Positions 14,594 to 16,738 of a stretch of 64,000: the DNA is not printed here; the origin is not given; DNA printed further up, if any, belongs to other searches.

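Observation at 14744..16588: B12-binding radical SAM enzyme with non-canonical CX4CX2C iron-sulfur motif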

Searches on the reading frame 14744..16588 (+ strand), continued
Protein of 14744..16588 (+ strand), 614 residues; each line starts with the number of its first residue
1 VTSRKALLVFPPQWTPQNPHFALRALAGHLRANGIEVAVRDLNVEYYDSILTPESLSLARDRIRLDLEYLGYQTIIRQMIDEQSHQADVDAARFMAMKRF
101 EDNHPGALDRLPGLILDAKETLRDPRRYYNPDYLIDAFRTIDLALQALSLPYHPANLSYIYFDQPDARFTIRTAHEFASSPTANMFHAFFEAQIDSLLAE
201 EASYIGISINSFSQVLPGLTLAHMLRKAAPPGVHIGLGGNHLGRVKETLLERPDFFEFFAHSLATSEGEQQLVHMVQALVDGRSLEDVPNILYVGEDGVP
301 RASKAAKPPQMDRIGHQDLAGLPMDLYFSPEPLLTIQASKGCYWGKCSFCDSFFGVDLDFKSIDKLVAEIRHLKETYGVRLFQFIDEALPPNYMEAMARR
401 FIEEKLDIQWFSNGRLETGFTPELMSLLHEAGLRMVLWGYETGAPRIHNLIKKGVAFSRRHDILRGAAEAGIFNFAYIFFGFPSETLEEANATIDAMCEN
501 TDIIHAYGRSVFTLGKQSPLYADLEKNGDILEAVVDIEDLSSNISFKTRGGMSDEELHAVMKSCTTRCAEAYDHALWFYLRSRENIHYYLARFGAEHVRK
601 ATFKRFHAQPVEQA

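Call 70: get_annotated_region(hit=H22, flank=3000)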
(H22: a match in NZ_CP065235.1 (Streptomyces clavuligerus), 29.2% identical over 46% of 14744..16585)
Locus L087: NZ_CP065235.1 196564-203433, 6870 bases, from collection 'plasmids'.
description: Streptomyces clavuligerus strain F1D18 plasmid pF1D18A, complete sequence
organism: Streptomyces clavuligerus (NCBI taxid 1901)
taxonomy: Bacteria; Actinomycetota; Actinomycetes; Kitasatosporales; Streptomycetaceae; Streptomyces; Streptomyces clavuligerus
host: -; source: cell culture; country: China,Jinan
typing (MOB-suite, as given by PLSDB): non-mobilizable; replicon rep_cluster_12,rep_cluster_1922
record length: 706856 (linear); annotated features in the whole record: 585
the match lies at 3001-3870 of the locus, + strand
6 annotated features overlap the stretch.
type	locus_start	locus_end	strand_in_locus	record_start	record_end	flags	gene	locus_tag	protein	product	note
CDS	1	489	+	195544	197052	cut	-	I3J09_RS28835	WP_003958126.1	MFS transporter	GO:0055085 - transmembrane transport [Evidence IEA]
CDS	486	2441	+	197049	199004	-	-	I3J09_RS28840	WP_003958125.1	alpha/beta fold hydrolase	-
CDS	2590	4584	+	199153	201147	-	-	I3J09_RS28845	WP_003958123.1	RiPP maturation radical SAM C-methyltransferase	-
CDS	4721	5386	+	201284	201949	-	-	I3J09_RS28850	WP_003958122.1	DUF5825 family protein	-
CDS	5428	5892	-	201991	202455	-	-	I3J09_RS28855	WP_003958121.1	DUF6301 family protein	-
CDS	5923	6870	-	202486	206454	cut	-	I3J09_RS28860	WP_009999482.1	hypothetical protein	-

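Call 71: get_annotated_region(hit=H1, flank=4000)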
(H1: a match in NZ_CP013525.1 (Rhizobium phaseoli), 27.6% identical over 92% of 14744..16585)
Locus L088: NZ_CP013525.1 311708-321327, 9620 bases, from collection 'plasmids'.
description: Rhizobium phaseoli strain R744 plasmid pRphaR744c, complete sequence
organism: Rhizobium phaseoli (NCBI taxid 396)
taxonomy: Bacteria; Pseudomonadota; Alphaproteobacteria; Hyphomicrobiales; Rhizobiaceae; Rhizobium; Rhizobium phaseoli
host: -; source: Phaseolus vulgaris,Whole organism,Legume rhizosphere,legume-root nodule; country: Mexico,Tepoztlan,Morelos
typing (MOB-suite, as given by PLSDB): non-mobilizable
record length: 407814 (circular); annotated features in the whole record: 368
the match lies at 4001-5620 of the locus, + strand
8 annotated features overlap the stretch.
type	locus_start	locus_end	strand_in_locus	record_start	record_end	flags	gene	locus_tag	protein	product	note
CDS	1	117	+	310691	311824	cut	ugpC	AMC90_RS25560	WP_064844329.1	sn-glycerol-3-phosphate ABC transporter ATP-binding protein UgpC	-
CDS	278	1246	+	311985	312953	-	-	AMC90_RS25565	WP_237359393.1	ATP-binding protein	-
CDS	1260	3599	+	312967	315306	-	-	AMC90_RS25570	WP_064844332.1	S8 family peptidase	-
CDS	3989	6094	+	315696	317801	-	-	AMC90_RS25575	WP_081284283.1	radical SAM protein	-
CDS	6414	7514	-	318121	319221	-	-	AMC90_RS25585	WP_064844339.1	D-TA family PLP-dependent enzyme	-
CDS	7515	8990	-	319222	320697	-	-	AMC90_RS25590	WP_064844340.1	M81 family metallopeptidase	-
CDS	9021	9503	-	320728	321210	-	-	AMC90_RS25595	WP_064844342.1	hypothetical protein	-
CDS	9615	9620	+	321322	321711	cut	-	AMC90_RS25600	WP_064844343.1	RidA family protein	-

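Call 72: get_annotated_region(hit=H8, flank=3000)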
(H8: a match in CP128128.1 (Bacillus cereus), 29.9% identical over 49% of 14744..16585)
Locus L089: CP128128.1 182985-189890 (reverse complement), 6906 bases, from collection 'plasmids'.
description: Bacillus cereus strain SIN1.2 plasmid unnamed2, complete sequence
organism: Bacillus cereus (NCBI taxid 1396)
taxonomy: Bacteria; Bacillota; Bacilli; Bacillales; Bacillaceae; Bacillus; Bacillus cereus
host: -; source: bacterial isolate,pine forrest soil between two spruce trees; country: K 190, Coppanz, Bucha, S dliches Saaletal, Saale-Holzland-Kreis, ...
typing (MOB-suite, as given by PLSDB): mobilizable; replicon rep_cluster_125,rep_cluster_1869; relaxase MOBP
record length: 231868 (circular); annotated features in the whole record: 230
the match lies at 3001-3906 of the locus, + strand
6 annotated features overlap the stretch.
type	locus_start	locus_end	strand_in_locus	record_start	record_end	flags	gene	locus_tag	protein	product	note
CDS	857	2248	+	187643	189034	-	-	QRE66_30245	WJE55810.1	MFS transporter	-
CDS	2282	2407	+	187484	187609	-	-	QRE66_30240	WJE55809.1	hypothetical protein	-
CDS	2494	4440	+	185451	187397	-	-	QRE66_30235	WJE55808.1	radical SAM protein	-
CDS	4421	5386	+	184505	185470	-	-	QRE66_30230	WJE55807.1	DUF692 family protein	-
CDS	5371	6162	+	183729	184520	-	-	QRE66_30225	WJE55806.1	hypothetical protein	-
CDS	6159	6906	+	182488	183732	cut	-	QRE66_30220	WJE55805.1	hypothetical protein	-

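Call 75: get_annotated_region(hit=H2, flank=3000)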
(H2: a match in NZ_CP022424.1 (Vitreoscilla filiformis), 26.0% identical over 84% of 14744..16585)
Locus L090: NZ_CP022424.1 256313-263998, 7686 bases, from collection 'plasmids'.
description: Vitreoscilla filiformis strain ATCC 15551 plasmid pVF1, complete sequence
organism: Vitreoscilla filiformis (NCBI taxid 63)
taxonomy: Bacteria; Pseudomonadota; Betaproteobacteria; Neisseriales; Neisseriaceae; Vitreoscilla; Vitreoscilla filiformis
host: -; source: cell culture,Mud; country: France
typing (MOB-suite, as given by PLSDB): non-mobilizable
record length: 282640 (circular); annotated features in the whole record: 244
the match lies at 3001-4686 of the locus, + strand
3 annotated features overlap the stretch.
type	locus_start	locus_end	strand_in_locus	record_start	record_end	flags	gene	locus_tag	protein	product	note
CDS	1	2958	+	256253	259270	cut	-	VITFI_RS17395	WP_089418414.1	SpoIIE family protein phosphatase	-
CDS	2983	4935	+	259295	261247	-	-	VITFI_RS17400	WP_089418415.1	radical SAM protein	-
CDS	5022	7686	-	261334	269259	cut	-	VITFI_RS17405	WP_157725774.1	calcium-binding protein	-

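Call 76: get_annotated_region(hit=H5, flank=3000)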
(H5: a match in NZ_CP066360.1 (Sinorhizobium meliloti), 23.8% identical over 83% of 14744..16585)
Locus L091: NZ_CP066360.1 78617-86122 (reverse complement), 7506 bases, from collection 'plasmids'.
description: Sinorhizobium meliloti strain AK76 plasmid pAK76, complete sequence
organism: Sinorhizobium meliloti (NCBI taxid 382)
taxonomy: Bacteria; Pseudomonadota; Alphaproteobacteria; Hyphomicrobiales; Rhizobiaceae; Sinorhizobium; Sinorhizobium meliloti
host: -; source: Medicago lupulina L.,nodules of Medicago lupulina L.; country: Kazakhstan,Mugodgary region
typing (MOB-suite, as given by PLSDB): conjugative; replicon rep_cluster_546; relaxase MOBP; mating-pair formation MPF_T
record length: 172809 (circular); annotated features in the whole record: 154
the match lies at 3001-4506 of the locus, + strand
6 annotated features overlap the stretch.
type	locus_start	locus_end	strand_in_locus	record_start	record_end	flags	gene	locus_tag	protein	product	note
CDS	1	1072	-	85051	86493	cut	-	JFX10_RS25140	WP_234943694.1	hypothetical protein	-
CDS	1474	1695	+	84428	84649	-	-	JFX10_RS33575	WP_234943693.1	hypothetical protein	-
CDS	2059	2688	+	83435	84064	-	-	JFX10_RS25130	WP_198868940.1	flavoprotein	-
CDS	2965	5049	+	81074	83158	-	-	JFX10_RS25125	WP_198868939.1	radical SAM protein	-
CDS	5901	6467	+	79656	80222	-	-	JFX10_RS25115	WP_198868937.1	2OG-Fe(II) oxygenase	-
CDS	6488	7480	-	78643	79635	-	-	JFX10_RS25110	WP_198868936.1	cupin-like domain-containing protein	-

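Call 77: get_annotated_region(hit=H10, flank=3000)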
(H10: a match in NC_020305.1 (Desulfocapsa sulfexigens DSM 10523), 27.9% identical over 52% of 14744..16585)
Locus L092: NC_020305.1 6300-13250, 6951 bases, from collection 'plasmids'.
description: Desulfocapsa sulfexigens DSM 10523 plasmid unnamed, complete sequence
organism: Desulfocapsa sulfexigens DSM 10523 (NCBI taxid 1167006)
taxonomy: Bacteria; Thermodesulfobacteriota; Desulfobulbia; Desulfobulbales; Desulfocapsaceae; Desulfocapsa; Desulfocapsa sulfexigens; Desulfocapsa sulfexigens DSM 10523
host: -; source: -; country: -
typing (MOB-suite, as given by PLSDB): non-mobilizable; replicon rep_cluster_391
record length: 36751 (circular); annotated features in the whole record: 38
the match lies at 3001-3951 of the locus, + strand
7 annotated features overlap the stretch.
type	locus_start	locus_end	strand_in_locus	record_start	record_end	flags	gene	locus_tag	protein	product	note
CDS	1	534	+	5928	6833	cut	-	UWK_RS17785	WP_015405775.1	hypothetical protein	-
CDS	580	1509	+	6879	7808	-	gshB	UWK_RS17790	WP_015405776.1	glutathione synthase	GO:0006750 - glutathione biosynthetic process [Evidence IEA]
CDS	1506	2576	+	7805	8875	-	-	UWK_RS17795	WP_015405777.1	C45 family peptidase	-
CDS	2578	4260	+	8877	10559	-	-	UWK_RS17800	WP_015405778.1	radical SAM protein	-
CDS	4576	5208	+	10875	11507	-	-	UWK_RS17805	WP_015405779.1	ParA family protein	-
CDS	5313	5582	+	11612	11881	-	-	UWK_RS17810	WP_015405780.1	hypothetical protein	-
CDS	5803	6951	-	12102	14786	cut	-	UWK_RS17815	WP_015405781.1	type I restriction endonuclease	GO:0006304 - DNA modification [Evidence IEA]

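Call 78: get_annotated_region(hit=H15, flank=3000)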
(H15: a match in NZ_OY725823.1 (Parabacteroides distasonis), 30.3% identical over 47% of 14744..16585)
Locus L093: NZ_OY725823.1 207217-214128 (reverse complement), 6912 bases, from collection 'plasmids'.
description: Parabacteroides distasonis strain Parabacteroides distasonis TSDC17.2-1.1 plasmid 78, complete sequence
organism: Parabacteroides distasonis (NCBI taxid 823)
taxonomy: Bacteria; Bacteroidota; Bacteroidia; Bacteroidales; Tannerellaceae; Parabacteroides; Parabacteroides distasonis
host: -; source: -; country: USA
typing (MOB-suite, as given by PLSDB): non-mobilizable
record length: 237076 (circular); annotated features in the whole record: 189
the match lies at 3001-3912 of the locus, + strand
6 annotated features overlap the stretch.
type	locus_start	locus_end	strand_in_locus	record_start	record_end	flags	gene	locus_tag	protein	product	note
CDS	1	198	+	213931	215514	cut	-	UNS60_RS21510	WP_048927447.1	5'-nucleotidase C-terminal domain-containing protein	GO:0009166 - nucleotide catabolic process [Evidence IEA]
CDS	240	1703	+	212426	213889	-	-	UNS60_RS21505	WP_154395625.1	sodium:solute symporter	-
CDS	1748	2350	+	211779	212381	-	yihA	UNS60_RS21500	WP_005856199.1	ribosome biogenesis GTP-binding protein YihA/YsxC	GO:0042254 - ribosome biogenesis [Evidence IEA]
CDS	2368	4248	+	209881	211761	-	-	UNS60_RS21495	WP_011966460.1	radical SAM protein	-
CDS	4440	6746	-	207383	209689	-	-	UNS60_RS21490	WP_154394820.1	TonB-dependent receptor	GO:0015891 - siderophore transport [Evidence IEA]; GO:0055085 - transmembrane transport [Evidence IEA]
CDS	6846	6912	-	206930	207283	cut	-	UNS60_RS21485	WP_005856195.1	hypothetical protein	-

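Call 79: get_annotated_region(hit=H18, flank=3000)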
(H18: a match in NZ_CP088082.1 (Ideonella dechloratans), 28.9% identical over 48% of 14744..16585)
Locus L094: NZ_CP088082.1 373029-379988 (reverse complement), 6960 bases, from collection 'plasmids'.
description: Ideonella dechloratans strain CCUG 30977 plasmid unnamed1, complete sequence
organism: Ideonella dechloratans (NCBI taxid 36863)
taxonomy: Bacteria; Pseudomonadota; Betaproteobacteria; Burkholderiales; Sphaerotilaceae; Ideonella; Ideonella dechloratans
host: -; source: Cell culture,Activated sludge, wastewater treatment plant; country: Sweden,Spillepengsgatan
typing (MOB-suite, as given by PLSDB): non-mobilizable
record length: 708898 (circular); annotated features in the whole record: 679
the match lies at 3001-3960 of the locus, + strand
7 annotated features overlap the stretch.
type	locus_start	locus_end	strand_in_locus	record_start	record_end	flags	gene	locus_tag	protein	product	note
CDS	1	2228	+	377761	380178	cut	-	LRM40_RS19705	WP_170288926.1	ATP-binding protein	-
CDS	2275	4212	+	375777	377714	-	-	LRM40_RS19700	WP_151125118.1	radical SAM protein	-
CDS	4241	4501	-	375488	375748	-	-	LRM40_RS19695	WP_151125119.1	VF530 family protein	-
CDS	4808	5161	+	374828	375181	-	-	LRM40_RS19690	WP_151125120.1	hypothetical protein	-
CDS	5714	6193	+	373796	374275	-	-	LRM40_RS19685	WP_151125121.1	hypothetical protein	-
CDS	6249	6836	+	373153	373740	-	-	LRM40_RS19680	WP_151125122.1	sel1 repeat family protein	-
CDS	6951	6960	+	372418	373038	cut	-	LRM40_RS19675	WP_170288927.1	HAD hydrolase-like protein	-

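Call 80: get_annotated_region(hit=H4, flank=3000)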
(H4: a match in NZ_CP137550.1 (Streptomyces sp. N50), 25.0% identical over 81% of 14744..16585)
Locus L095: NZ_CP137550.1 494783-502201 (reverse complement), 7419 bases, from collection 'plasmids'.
description: Streptomyces sp. N50 plasmid unnamed, complete sequence
organism: Streptomyces sp. N50 (NCBI taxid 3081765)
taxonomy: Bacteria; Actinomycetota; Actinomycetes; Kitasatosporales; Streptomycetaceae; Streptomyces; Streptomyces sp. N50
host: -; source: Selaginella tamariscina,cell culture,mountain; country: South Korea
typing (MOB-suite, as given by PLSDB): non-mobilizable
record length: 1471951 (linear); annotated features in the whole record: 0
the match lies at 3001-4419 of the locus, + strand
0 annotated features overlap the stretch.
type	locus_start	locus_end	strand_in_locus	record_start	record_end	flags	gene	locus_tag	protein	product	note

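Call 95: search_protein_representatives(alignment_id=A1)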
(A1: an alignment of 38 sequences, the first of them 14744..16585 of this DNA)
Query: 38 sequences, 613 profile positions. Proteins with E-value up to 0.001 (for the whole library): 48666; up to 1e-10: 31433; up to 1e-30: 4873. The best 150 are listed.
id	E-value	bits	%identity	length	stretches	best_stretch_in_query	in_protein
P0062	1.9e-265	898.4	-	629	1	3-609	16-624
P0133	2.6e-249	845.2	-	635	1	6-611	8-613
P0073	3.4e-237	805.1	-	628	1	4-605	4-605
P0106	3.7e-236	801.7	-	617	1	3-603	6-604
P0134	4.6e-233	791.5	-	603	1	5-602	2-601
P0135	4.7e-228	775.0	-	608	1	2-606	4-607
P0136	2.1e-225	766.2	-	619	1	3-606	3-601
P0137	6.3e-224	761.3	-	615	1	3-608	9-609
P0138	3.3e-206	702.8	-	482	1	163-602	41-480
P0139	2.3e-194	663.7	-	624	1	2-609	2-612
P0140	3.6e-191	653.1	-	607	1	3-605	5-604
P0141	1.2e-190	651.5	-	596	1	4-599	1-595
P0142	3.3e-181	620.2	-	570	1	63-607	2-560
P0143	8.5e-181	618.9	-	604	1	5-597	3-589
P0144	1.9e-179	614.4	-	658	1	3-606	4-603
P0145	2.0e-178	611.0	-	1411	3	4-564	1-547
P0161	7.2e-151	520.0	-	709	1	4-599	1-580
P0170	3.6e-148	511.1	-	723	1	4-606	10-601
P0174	8.5e-144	496.7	-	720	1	6-593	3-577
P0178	5.9e-142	490.6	-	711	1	4-607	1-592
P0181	4.6e-141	487.6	-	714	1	8-594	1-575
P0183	4.6e-140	484.3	-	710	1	7-593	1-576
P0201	1.0e-132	460.0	-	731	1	3-600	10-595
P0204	1.1e-131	456.6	-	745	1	5-600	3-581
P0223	3.2e-127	441.9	-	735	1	4-595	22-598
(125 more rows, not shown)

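Call 101: search_protein_families(library=pfam, proteins=[P0161, P0170, P0174, P0178, P0181, P0183, P0201, P0204, P0223, P0145], max_evalue=0.01)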
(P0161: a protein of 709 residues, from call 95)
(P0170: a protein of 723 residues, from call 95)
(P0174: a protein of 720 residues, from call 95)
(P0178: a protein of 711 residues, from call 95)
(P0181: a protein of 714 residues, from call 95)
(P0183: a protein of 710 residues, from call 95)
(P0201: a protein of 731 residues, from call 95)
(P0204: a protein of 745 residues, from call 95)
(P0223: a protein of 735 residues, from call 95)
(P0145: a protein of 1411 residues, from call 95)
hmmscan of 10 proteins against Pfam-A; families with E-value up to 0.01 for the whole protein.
P0161 (709 aa): 3 families
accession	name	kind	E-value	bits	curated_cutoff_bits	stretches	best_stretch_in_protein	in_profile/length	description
PF04055.27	Radical_SAM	-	5.4e-14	53.1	29.5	1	319-479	3-165/166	Radical SAM superfamily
PF02310.24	B12-binding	-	3.7e-10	40.1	32.1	1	168-257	40-120/121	B12 binding domain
PF05402.18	PqqD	-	8.5e-06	26.4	23.4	1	642-707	2-67/67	Coenzyme PQQ synthesis protein D (PqqD)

P0170 (723 aa): 3 families
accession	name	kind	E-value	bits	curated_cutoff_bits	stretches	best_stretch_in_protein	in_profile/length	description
PF04055.27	Radical_SAM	-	7.8e-14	52.6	29.5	1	331-490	5-166/166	Radical SAM superfamily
PF05402.18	PqqD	-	3.8e-06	27.6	23.4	1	656-721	2-67/67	Coenzyme PQQ synthesis protein D (PqqD)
PF02310.24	B12-binding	-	7.5e-06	26.2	32.1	1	184-267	41-120/121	B12 binding domain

P0174 (720 aa): 3 families
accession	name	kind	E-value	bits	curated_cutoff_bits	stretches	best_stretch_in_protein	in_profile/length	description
PF04055.27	Radical_SAM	-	2.8e-18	67.1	29.5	1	319-480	3-166/166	Radical SAM superfamily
PF02310.24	B12-binding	-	0.00031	21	32.1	1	177-256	44-120/121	B12 binding domain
PF05402.18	PqqD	-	0.0015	19.3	23.4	1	652-716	3-67/67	Coenzyme PQQ synthesis protein D (PqqD)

P0178 (711 aa): 1 family
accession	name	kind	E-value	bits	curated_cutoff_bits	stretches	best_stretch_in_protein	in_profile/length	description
PF04055.27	Radical_SAM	-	6.2e-16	59.4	29.5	1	320-481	3-166/166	Radical SAM superfamily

P0181 (714 aa): 3 families
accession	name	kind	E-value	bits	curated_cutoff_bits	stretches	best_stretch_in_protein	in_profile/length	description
PF04055.27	Radical_SAM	-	2.5e-12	47.7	29.5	1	316-477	3-166/166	Radical SAM superfamily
PF05402.18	PqqD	-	2.5e-08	34.6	23.4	1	643-706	3-66/67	Coenzyme PQQ synthesis protein D (PqqD)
PF02310.24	B12-binding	-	1.2e-07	32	32.1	1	171-233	41-104/121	B12 binding domain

P0183 (710 aa): 3 families
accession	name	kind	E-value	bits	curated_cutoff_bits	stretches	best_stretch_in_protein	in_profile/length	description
PF04055.27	Radical_SAM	-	2.9e-16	60.5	29.5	1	318-478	4-166/166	Radical SAM superfamily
PF02310.24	B12-binding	-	3.1e-11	43.6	32.1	1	166-253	40-117/121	B12 binding domain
PF05402.18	PqqD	-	1.6e-05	25.6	23.4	1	657-706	18-67/67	Coenzyme PQQ synthesis protein D (PqqD)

P0201 (731 aa): 1 family
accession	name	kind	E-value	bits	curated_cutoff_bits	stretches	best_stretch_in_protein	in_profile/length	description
PF04055.27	Radical_SAM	-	1e-16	62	29.5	1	329-490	3-166/166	Radical SAM superfamily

P0204 (745 aa): 2 families
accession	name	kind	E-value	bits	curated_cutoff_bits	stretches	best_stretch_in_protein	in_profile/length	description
PF04055.27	Radical_SAM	-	2.8e-18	67.1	29.5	1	315-477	2-166/166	Radical SAM superfamily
PF02310.24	B12-binding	-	5.4e-09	36.4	32.1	1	172-229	41-98/121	B12 binding domain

P0223 (735 aa): 2 families
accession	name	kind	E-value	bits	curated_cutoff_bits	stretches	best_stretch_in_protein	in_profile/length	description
PF04055.27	Radical_SAM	-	8.1e-18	65.6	29.5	1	339-499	3-165/166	Radical SAM superfamily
PF05402.18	PqqD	-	0.00014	22.6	23.4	1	669-731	5-67/67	Coenzyme PQQ synthesis protein D (PqqD)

P0145 (1411 aa): 2 families
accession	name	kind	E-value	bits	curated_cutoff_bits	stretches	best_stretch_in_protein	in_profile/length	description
PF04055.27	Radical_SAM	-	1.4e-29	103.8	29.5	2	1008-1167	2-164/166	Radical SAM superfamily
PF02310.24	B12-binding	-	8.7e-15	55.1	32.1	1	869-948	44-120/121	B12 binding domain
